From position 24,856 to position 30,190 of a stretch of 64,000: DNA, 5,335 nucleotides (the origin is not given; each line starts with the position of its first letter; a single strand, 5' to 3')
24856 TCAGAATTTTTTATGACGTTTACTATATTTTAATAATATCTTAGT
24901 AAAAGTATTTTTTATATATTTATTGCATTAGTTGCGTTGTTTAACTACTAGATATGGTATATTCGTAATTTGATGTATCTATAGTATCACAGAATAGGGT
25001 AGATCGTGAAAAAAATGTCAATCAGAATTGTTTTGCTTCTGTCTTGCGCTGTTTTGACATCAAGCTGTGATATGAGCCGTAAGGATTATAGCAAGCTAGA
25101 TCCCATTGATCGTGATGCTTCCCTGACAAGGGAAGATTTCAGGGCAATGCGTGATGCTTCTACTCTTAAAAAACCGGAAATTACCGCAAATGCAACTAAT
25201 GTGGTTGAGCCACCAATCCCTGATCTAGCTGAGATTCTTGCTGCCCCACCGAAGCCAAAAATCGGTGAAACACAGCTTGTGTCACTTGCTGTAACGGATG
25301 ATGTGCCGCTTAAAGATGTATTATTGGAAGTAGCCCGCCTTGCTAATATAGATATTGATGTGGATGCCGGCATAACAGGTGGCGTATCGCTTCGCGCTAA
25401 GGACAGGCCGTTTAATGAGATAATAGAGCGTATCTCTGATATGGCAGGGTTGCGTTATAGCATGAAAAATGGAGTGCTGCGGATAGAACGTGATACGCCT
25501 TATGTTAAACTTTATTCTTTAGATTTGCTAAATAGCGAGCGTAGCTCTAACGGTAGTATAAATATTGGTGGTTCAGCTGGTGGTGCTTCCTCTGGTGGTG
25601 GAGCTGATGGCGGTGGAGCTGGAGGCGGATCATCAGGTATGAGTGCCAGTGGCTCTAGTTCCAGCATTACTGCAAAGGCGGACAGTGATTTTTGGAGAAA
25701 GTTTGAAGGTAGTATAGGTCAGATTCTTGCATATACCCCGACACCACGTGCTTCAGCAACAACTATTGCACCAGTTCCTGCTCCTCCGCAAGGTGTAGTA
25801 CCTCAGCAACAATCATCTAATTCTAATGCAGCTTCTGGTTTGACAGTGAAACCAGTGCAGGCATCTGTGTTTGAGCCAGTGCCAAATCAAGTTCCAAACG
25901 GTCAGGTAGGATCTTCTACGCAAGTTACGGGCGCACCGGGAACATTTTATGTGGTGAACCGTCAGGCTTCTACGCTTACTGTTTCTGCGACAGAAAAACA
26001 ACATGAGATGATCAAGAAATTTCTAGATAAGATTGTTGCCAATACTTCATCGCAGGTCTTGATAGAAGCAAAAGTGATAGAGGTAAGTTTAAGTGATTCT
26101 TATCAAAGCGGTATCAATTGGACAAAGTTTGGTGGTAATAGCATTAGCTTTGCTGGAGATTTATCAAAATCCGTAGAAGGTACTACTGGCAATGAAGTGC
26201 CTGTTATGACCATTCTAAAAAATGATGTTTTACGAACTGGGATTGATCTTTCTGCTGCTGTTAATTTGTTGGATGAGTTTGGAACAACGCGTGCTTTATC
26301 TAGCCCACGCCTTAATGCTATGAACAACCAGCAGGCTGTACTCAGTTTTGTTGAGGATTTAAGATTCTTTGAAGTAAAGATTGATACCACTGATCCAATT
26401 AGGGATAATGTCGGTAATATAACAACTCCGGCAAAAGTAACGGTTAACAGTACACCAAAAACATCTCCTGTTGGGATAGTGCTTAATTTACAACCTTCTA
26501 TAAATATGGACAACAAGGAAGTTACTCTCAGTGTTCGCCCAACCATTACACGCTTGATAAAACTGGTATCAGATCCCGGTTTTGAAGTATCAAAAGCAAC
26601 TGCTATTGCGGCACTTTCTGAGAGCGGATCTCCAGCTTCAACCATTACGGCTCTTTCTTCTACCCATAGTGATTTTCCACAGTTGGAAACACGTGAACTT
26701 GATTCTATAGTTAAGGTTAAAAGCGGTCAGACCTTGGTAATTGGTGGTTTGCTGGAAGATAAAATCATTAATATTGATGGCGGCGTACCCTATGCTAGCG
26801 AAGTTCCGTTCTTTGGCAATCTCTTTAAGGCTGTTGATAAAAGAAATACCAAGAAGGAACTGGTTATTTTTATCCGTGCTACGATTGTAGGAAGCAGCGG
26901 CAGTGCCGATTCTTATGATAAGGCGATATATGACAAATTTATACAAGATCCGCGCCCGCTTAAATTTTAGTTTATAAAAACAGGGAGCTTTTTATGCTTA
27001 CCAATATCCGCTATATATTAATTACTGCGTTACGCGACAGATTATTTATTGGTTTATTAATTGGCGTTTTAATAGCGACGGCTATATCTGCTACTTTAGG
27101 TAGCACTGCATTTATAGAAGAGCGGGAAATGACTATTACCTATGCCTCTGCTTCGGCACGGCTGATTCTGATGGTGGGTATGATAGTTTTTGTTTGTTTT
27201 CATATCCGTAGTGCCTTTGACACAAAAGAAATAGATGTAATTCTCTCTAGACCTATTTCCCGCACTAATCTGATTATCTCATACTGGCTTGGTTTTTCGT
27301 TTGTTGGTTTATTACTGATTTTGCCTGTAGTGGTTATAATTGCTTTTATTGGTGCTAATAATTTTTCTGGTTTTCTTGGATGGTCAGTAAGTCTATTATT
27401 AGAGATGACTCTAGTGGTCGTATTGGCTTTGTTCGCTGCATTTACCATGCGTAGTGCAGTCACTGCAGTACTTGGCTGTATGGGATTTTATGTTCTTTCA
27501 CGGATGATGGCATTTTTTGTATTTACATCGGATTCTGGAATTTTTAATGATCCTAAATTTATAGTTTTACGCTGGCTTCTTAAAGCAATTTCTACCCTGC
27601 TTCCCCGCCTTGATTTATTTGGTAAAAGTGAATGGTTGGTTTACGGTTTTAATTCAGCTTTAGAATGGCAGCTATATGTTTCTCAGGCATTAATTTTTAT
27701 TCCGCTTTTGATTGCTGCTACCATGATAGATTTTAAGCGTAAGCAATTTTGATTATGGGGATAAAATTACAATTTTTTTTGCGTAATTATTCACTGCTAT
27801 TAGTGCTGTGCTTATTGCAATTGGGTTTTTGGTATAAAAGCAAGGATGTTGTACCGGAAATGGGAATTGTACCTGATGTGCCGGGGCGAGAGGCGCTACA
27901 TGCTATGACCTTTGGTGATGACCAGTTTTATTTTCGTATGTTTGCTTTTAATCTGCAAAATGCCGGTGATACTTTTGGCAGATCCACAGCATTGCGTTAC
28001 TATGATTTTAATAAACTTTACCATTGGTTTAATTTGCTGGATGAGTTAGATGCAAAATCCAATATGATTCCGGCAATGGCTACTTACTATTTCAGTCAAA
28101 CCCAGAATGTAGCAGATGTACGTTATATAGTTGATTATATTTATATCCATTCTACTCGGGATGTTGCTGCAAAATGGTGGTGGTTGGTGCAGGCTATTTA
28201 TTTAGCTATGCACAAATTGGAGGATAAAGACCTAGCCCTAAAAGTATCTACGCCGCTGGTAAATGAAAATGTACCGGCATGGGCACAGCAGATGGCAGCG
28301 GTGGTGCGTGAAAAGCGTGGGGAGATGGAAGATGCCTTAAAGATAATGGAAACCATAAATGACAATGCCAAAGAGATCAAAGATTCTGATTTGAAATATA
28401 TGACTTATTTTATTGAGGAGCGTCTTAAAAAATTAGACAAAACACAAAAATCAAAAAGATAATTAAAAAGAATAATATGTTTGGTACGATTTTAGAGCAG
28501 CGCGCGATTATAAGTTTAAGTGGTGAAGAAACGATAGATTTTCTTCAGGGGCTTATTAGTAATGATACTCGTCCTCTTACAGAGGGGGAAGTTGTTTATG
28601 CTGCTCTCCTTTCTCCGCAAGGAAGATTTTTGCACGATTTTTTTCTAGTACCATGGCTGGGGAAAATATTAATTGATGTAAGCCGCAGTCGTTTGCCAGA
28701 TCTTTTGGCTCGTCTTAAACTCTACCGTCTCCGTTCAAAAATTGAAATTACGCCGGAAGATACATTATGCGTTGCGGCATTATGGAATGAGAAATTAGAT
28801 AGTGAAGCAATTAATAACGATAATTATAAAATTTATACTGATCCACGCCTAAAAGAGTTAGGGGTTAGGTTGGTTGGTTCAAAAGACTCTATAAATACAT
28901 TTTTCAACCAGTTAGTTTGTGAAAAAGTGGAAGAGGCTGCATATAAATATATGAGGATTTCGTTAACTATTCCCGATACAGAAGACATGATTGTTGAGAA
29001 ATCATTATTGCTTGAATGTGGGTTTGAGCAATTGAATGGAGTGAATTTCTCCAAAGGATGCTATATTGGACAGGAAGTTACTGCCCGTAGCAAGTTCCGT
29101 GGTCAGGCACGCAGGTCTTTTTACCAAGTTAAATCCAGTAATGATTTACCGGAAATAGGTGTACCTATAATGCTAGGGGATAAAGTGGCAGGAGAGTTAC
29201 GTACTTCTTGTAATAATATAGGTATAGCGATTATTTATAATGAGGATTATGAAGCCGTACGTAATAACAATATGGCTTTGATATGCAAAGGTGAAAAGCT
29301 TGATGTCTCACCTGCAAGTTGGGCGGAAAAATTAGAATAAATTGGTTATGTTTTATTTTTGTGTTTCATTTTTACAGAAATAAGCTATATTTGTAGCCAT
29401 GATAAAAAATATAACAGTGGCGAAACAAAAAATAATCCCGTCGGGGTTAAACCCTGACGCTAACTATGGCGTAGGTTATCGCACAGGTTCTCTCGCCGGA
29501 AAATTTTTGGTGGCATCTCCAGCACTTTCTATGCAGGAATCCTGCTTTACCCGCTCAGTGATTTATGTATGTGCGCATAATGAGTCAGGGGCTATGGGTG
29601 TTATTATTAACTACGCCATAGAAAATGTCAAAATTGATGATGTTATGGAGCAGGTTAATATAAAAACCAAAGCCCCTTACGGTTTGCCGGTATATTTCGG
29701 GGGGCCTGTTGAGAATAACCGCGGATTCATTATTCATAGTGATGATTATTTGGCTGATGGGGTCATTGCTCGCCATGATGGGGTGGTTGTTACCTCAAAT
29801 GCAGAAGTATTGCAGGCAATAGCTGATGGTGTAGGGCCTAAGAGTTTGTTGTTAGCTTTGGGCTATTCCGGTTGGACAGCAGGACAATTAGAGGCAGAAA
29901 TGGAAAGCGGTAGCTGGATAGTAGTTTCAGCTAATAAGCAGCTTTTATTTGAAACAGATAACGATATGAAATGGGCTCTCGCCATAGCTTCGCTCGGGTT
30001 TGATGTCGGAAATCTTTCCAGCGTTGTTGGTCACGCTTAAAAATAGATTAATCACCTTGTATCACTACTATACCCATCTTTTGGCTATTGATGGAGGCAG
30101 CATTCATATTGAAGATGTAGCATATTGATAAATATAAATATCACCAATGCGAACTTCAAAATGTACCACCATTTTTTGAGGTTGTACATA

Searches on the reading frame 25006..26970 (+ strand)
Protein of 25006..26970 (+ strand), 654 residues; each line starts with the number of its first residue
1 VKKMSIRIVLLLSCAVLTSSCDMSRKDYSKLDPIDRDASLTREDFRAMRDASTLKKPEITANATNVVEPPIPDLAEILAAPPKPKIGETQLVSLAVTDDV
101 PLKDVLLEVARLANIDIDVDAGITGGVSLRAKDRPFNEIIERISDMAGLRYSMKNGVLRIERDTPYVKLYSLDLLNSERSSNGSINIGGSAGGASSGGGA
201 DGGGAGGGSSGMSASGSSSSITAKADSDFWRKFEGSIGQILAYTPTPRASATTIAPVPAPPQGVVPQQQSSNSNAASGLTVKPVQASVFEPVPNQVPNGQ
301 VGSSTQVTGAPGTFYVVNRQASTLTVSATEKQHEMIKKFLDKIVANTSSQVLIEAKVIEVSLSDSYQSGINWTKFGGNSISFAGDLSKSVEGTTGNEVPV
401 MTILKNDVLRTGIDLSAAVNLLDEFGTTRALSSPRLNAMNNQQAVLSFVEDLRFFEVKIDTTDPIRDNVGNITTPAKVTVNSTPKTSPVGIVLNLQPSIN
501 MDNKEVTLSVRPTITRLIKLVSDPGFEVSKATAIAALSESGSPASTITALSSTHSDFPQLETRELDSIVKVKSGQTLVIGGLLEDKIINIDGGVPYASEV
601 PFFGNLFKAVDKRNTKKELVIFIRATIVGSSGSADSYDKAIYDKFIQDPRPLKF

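Call 20: search_protein_families(library=pfam, proteins=[window:25006-26970:+], max_evalue=0.001)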
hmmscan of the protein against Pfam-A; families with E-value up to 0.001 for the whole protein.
window:25006-26970:+ (654 aa): 2 families
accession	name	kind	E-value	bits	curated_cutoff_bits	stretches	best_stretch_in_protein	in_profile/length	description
PF00263.26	Secretin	-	3.2e-27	95.6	27.5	1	422-628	2-168/169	Bacterial type II and III secretion system protein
PF07655.18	Secretin_N_2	-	1.7e-07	32.1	23.4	1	169-244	3-79/91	Secretin N-terminal domain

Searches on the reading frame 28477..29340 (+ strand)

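Call 20: search_protein_families(library=pfam, proteins=[window:28477-29340:+], max_evalue=0.001)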
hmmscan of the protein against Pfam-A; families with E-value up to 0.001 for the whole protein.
window:28477-29340:+ (287 aa): 2 families
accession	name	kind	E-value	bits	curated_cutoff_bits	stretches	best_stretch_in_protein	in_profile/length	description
PF25455.1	Beta-barrel_CAF17_C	-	3.2e-07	30.4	25.7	1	211-284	1-69/70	CAF17, C-terminal beta-barrel domain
PF01571.26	GCV_T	-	0.0006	19.6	25.6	0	12-58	51-97/255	Aminomethyltransferase folate-binding domain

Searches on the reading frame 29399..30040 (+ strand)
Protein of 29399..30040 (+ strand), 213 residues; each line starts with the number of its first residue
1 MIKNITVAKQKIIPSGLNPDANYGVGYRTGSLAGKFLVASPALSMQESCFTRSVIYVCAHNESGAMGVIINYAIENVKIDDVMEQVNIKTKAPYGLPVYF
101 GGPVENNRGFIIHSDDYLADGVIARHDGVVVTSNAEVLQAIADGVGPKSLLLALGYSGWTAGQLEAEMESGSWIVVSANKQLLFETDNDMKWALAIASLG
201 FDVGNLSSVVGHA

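Call 20: search_protein_families(library=pfam, proteins=[window:29399-30040:+], max_evalue=0.001)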
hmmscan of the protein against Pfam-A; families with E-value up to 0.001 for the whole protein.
window:29399-30040:+ (213 aa): 1 family
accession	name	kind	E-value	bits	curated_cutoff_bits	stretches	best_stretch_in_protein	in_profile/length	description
PF02622.21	DUF179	-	8.6e-47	159.5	27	1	44-200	2-157/157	AlgH-like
